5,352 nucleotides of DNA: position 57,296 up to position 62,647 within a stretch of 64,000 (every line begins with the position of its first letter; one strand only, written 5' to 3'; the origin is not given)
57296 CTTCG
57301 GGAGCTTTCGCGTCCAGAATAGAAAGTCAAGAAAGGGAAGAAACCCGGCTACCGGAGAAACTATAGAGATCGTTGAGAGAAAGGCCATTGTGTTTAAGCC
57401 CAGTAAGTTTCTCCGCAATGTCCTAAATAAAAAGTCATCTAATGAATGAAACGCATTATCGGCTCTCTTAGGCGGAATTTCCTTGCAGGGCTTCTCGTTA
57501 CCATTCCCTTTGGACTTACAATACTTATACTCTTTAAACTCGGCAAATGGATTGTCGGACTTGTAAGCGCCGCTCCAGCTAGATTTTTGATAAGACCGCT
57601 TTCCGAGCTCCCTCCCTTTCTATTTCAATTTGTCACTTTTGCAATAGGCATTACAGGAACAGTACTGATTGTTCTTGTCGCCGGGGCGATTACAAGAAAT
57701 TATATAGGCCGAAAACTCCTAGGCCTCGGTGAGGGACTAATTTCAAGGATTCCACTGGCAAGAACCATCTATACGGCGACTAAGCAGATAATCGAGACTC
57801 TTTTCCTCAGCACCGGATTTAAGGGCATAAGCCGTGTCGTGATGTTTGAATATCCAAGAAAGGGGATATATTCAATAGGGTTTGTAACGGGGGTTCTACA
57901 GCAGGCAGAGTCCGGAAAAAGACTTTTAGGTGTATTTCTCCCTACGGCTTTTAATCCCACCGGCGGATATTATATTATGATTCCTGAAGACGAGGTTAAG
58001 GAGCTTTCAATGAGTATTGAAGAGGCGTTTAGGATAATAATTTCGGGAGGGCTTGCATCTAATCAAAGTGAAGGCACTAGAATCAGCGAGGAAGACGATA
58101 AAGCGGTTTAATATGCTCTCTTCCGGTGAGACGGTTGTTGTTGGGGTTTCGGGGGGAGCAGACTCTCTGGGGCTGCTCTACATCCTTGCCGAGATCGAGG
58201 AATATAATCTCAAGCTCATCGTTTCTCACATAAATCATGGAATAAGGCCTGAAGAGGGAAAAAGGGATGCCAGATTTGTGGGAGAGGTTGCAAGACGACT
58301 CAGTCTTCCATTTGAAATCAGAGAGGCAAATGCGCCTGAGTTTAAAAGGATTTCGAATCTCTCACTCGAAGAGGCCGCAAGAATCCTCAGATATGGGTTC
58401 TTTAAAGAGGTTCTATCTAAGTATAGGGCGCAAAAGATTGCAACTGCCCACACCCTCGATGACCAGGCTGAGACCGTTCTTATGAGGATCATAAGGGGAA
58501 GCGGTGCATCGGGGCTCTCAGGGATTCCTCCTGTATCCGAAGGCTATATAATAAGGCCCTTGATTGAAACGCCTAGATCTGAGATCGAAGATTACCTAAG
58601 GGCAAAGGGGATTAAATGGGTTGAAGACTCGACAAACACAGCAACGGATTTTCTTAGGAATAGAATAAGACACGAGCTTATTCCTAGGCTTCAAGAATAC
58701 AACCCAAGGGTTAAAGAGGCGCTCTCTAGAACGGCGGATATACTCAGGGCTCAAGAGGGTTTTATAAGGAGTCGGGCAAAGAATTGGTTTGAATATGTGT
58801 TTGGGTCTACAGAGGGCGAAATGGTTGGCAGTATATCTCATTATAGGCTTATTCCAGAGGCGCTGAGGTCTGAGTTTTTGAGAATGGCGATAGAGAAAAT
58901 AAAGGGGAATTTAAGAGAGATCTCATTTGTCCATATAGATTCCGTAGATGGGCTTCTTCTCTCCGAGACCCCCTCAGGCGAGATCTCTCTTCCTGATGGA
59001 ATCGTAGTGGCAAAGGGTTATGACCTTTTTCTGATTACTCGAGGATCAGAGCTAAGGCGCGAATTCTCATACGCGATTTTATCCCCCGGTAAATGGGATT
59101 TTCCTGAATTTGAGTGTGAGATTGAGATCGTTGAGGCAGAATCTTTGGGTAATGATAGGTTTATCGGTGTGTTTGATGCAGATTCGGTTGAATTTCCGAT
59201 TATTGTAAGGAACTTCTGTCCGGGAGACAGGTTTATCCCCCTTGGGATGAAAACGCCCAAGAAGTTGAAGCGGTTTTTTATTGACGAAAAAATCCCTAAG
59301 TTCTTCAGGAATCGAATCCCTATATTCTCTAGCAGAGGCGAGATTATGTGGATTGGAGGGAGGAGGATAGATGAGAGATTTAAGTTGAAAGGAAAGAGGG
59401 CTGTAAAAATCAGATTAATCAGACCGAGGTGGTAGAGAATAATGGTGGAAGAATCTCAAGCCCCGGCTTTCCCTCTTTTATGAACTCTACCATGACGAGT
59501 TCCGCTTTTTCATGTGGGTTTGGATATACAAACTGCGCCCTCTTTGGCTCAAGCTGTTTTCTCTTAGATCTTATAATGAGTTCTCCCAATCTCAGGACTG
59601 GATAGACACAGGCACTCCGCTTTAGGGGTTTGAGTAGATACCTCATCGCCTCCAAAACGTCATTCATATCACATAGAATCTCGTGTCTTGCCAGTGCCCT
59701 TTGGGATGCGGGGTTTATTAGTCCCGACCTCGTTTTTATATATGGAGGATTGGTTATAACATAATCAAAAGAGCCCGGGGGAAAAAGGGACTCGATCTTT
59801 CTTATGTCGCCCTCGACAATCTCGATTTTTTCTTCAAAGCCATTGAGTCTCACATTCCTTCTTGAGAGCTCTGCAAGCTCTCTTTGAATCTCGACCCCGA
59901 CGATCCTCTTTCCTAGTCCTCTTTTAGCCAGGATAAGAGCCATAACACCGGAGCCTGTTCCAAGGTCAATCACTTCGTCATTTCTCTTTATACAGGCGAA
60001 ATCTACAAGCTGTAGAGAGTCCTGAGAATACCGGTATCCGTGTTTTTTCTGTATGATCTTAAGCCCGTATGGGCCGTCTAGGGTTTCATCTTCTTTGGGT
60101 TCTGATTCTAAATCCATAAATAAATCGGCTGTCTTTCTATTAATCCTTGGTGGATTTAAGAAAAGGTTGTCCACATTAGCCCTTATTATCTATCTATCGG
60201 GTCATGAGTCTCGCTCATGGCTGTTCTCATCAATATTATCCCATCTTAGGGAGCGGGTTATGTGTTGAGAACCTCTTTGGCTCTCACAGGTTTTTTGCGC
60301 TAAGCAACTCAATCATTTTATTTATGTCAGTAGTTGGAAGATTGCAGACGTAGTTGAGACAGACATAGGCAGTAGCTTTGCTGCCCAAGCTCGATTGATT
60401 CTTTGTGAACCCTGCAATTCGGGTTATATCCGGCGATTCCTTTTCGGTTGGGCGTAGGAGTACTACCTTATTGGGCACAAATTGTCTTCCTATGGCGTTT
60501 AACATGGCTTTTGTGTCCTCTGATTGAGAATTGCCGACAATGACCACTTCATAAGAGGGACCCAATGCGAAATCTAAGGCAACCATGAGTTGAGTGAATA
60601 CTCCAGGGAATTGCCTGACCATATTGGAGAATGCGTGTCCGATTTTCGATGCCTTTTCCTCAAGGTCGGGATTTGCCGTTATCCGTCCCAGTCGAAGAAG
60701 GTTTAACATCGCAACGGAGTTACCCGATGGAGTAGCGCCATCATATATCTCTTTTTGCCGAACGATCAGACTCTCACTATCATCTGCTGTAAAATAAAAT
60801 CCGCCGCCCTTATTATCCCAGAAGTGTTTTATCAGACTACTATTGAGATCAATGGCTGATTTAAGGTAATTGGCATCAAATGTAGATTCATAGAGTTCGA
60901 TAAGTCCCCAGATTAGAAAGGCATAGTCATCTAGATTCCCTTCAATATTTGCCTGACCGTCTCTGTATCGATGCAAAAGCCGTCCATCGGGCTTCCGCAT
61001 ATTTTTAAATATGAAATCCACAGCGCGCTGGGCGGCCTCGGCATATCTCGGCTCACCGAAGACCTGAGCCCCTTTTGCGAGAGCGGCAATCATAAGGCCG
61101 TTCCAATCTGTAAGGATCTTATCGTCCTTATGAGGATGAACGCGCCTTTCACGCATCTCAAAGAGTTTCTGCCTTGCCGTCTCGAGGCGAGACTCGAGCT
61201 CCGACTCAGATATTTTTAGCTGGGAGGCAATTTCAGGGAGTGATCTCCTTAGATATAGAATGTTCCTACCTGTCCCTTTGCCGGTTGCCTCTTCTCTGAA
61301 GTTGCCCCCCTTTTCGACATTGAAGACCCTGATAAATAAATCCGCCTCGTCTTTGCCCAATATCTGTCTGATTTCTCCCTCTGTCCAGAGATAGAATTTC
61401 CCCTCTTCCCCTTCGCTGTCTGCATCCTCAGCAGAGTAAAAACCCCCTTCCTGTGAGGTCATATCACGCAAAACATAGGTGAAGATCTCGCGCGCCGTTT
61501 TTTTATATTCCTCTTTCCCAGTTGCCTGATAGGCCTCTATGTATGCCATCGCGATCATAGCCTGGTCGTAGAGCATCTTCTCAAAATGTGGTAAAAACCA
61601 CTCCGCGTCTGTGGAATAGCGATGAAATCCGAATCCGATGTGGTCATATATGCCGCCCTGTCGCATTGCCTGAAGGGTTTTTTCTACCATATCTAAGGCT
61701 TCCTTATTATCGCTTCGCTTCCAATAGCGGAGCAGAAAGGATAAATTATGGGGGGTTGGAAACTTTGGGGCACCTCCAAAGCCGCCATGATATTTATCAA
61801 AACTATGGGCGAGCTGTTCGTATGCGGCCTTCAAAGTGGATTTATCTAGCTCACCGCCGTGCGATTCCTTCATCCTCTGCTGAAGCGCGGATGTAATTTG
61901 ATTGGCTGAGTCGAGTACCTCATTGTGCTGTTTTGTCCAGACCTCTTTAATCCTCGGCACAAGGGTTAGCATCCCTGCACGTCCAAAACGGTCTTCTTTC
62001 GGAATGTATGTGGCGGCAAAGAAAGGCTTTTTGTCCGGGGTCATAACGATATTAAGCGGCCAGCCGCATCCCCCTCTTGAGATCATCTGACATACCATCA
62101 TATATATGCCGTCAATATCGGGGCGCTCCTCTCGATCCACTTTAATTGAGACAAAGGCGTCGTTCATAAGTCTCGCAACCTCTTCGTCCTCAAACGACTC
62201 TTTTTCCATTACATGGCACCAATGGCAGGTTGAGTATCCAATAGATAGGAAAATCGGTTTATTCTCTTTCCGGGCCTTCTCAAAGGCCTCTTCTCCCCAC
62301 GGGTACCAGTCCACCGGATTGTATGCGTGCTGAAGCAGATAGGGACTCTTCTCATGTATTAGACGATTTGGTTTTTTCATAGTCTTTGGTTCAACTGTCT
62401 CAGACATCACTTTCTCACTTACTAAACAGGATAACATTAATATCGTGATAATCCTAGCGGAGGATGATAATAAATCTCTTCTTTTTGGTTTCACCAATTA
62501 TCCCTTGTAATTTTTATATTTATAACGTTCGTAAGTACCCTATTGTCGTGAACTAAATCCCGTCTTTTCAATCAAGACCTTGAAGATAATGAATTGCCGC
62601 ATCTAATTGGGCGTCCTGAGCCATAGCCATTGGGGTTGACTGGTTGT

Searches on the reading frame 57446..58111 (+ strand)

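Call 35: search_protein_families(library=pfam, proteins=[window:57446-58111:+], max_evalue=0.001)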
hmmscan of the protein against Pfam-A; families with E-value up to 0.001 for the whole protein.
window:57446-58111:+ (221 aa): 1 family
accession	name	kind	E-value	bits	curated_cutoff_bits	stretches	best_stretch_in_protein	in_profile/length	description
PF04367.18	DUF502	-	2.8e-29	101.6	23.8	1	72-173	3-107/107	Protein of unknown function (DUF502)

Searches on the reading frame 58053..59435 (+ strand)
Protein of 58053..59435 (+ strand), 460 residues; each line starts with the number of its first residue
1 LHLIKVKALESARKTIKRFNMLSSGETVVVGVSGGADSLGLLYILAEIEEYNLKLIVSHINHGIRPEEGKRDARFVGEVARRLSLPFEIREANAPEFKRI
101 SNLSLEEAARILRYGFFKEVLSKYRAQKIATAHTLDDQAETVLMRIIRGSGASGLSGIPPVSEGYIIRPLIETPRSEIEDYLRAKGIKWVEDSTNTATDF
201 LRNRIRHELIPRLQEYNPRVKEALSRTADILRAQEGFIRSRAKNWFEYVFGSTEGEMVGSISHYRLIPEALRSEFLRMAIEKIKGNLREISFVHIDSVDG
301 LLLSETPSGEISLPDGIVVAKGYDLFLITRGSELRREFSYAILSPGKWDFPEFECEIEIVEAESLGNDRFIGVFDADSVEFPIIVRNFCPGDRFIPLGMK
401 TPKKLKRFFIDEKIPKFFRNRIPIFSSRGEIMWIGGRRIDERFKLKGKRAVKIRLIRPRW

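Call 35: search_protein_families(library=pfam, proteins=[window:58053-59435:+], max_evalue=0.001)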
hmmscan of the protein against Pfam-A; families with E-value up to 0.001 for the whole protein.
window:58053-59435:+ (460 aa): 2 families
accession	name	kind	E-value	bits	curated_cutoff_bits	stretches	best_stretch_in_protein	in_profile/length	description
PF01171.26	ATP_bind_3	-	4.5e-55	186.6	27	1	28-208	2-182/182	PP-loop family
PF11734.13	TilS_C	-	1.4e-13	50.4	22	1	384-450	2-68/74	TilS substrate C-terminal domain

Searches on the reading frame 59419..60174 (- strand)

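Call 35: search_protein_families(library=pfam, proteins=[window:59419-60174:-], max_evalue=0.001)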
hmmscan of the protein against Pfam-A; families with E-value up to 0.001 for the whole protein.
window:59419-60174:- (251 aa): 18 families
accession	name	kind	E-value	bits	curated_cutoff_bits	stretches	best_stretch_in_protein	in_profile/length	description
PF13847.12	Methyltransf_31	-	1.2e-14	54.6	27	1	62-200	1-119/145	Methyltransferase domain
PF05175.20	MTS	-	1.7e-12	47.7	23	1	64-148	31-111/170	Methyltransferase small domain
PF13649.12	Methyltransf_25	-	5.7e-11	43.4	27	1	68-141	1-70/97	Methyltransferase domain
PF02475.24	TRM5-TYW2_MTfase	-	1.7e-10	41.5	28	1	61-145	33-114/164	TRM5/TYW2 methyltransferase domain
PF08241.18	Methyltransf_11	-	2.2e-09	38.3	21.2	1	70-141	2-66/95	Methyltransferase domain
PF06325.19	PrmA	-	1e-08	35.5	22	1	54-142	152-233/296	Ribosomal protein L11 methyltransferase (PrmA)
PF00398.26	RrnaAD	-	4.4e-08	33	24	1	56-128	22-89/263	Ribosomal RNA adenine dimethylase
PF01135.25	PCMT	-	7e-08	32.9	20.3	1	56-125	68-134/210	Protein-L-isoaspartate(D-aspartate) O-methyltransferase (PCMT)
PF01170.24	UPF0020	-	6.4e-07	29.7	22.3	1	90-146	78-132/197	RMKL-like, methyltransferase domain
PF03602.21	Cons_hypoth95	-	1.6e-06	28.3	24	1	58-155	32-131/182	Conserved hypothetical protein 95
PF13489.12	Methyltransf_23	-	2.7e-06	27.6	27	1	59-141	15-87/164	Methyltransferase domain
PF02384.22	N6_Mtase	-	8.5e-06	25.7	20.4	1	63-148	45-138/311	N-6 DNA Methylase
PF07669.17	Eco57I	-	1.5e-05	25.6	25.3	1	102-149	14-88/171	Eco57I restriction-modification methylase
PF12847.13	Methyltransf_18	-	9.8e-05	22.8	27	1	60-123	10-73/151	Methyltransferase domain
PF13679.12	Methyltransf_32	-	0.00012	22.5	27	1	63-129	24-94/143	Methyltransferase domain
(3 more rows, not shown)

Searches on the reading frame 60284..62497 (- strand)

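Call 35: search_protein_families(library=pfam, proteins=[window:60284-62497:-], max_evalue=0.001)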
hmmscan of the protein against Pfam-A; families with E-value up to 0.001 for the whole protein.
window:60284-62497:- (737 aa): 11 families
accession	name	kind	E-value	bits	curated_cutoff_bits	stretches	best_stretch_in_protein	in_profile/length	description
PF03190.21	Thioredox_DsbH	-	1.3e-77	259.8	27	1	44-206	2-163/163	Protein of unknown function, DUF255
PF13899.12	Thioredoxin_7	-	5.5e-12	46.1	27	1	63-126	1-64/83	Thioredoxin-like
PF07470.19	Glyco_hydro_88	-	7.6e-09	35.4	26.6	1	255-356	38-121/352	Glycosyl Hydrolase Family 88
PF07221.17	GlcNAc_2-epim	-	2.9e-08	33.8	23.4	0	263-358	37-128/347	N-acylglucosamine 2-epimerase (GlcNAc 2-epimerase)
PF03663.20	Glyco_hydro_76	-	2.5e-07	31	25.9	0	467-619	39-182/366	Glycosyl hydrolase family 76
PF06917.19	Pectate_lyase_2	-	1.4e-05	24.4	26.6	0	313-354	406-446/491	Periplasmic pectate lyase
PF00759.25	Glyco_hydro_9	-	1.9e-05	24.6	27.7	1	450-569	137-271/444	Glycosyl hydrolase family 9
PF01532.26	Glyco_hydro_47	-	0.00012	21.6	22.9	0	531-635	86-193/455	Glycosyl hydrolase family 47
PF05147.19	LANC_like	-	0.00023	20.3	23.2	0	315-355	14-57/350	Lanthionine synthetase C-like protein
PF06662.19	C5-epim_C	-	0.00053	20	23.3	0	311-356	30-73/188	D-glucuronyl C5-epimerase C-terminus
PF13098.12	Thioredoxin_2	-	0.00097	19.9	27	0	75-123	1-51/104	Thioredoxin-like domain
